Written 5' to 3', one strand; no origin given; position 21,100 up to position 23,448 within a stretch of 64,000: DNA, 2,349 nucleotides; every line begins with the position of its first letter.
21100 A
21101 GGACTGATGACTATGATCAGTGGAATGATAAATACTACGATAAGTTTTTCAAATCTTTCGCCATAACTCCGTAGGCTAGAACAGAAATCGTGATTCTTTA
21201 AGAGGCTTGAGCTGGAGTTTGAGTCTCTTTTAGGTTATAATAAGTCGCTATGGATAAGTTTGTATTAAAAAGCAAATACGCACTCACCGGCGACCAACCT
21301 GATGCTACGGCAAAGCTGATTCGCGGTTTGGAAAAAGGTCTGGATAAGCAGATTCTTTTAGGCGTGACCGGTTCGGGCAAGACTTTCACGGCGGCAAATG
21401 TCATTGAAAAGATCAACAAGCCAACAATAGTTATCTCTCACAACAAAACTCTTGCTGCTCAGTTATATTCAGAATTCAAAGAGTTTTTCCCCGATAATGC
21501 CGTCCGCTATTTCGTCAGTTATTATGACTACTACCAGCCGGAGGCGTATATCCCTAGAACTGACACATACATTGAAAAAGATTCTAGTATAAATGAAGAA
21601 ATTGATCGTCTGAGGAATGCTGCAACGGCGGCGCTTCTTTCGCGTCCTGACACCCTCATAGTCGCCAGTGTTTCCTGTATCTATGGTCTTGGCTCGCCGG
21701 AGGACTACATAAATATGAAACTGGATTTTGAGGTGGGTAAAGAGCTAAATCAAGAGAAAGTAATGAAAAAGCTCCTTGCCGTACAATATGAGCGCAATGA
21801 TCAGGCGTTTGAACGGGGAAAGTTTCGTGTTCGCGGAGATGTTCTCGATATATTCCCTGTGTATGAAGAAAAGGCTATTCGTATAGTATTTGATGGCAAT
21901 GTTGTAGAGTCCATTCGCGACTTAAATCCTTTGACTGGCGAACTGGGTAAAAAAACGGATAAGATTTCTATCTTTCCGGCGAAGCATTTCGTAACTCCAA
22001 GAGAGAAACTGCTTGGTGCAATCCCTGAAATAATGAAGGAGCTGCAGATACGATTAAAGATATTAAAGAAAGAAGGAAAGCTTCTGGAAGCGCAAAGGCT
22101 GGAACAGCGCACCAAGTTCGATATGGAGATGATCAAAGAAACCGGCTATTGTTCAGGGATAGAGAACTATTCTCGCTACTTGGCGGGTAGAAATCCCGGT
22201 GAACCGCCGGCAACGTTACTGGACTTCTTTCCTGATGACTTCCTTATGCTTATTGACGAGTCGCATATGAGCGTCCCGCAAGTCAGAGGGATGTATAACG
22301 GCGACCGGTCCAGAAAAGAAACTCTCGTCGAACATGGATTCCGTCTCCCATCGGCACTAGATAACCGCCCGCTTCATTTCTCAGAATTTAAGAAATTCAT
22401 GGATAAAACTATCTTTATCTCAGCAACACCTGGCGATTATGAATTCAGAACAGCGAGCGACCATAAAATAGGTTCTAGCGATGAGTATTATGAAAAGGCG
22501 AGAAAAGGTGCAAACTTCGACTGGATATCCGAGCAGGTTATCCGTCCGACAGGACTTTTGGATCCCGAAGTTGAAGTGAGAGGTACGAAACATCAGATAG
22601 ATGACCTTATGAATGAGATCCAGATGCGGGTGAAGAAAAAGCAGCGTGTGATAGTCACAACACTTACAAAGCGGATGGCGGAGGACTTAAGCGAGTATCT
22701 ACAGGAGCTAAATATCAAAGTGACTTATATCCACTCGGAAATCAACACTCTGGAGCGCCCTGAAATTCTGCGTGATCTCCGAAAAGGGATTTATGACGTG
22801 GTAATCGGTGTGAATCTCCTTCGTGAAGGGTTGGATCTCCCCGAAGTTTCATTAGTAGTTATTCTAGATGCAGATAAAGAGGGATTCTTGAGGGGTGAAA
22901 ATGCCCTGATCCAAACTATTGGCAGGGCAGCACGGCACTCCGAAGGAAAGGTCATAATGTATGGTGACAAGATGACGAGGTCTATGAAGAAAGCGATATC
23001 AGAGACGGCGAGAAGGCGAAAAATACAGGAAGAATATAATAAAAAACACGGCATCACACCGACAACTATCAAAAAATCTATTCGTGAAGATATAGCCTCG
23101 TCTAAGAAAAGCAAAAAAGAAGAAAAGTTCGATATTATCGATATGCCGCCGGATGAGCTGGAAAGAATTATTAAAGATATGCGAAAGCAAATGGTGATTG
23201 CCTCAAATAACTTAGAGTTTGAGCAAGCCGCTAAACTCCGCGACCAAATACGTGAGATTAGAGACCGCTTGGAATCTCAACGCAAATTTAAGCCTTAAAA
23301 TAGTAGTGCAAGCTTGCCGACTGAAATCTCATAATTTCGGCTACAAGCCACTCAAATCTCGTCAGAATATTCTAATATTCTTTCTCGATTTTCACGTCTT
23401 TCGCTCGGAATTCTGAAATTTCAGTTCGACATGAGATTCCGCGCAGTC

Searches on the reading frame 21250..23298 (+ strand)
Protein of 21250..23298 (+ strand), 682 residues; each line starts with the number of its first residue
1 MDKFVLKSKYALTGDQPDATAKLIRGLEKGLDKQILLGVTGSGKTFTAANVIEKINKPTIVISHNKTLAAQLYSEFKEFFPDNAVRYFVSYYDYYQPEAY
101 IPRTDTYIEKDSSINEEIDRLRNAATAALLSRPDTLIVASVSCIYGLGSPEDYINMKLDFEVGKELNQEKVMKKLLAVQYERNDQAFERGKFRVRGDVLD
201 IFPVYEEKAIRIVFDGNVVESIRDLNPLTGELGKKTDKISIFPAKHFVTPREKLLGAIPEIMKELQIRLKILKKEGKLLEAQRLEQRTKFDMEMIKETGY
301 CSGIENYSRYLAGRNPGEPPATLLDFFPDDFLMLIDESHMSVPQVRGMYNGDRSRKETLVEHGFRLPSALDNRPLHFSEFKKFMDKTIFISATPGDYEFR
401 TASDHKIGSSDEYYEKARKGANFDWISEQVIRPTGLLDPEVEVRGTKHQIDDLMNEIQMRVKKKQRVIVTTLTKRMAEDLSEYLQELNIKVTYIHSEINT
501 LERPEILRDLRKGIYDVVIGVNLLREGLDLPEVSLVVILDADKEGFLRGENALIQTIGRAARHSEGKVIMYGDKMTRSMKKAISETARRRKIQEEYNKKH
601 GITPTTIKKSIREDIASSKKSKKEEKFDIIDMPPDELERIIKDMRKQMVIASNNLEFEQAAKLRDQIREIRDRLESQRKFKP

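Call 31: search_protein_families(library=pfam, max_evalue=0.001, proteins=[window:21250-23298:+])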
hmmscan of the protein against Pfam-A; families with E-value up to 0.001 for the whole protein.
window:21250-23298:+ (682 aa): 6 families
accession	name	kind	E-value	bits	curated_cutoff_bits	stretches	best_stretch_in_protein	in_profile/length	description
PF17757.6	UvrB_inter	-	3.5e-30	104.4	22.9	1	158-247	1-91/91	UvrB interaction domain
PF12344.14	UvrB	-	3.5e-23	81.6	27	1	570-612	1-43/43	Ultra-violet resistance protein B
PF00271.37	Helicase_C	-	9.8e-21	74.5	23.5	1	450-563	3-109/110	Helicase conserved C-terminal domain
PF04851.21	ResIII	-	5.3e-11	43.1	22.5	1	12-84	4-81/164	Type III restriction enzyme, res subunit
PF02151.25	UVR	-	2e-08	34.2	21.5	1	638-672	1-35/36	UvrB/uvrC motif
PF00270.35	DEAD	-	1.2e-07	32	26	1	33-85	16-74/167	DEAD/DEAH box helicase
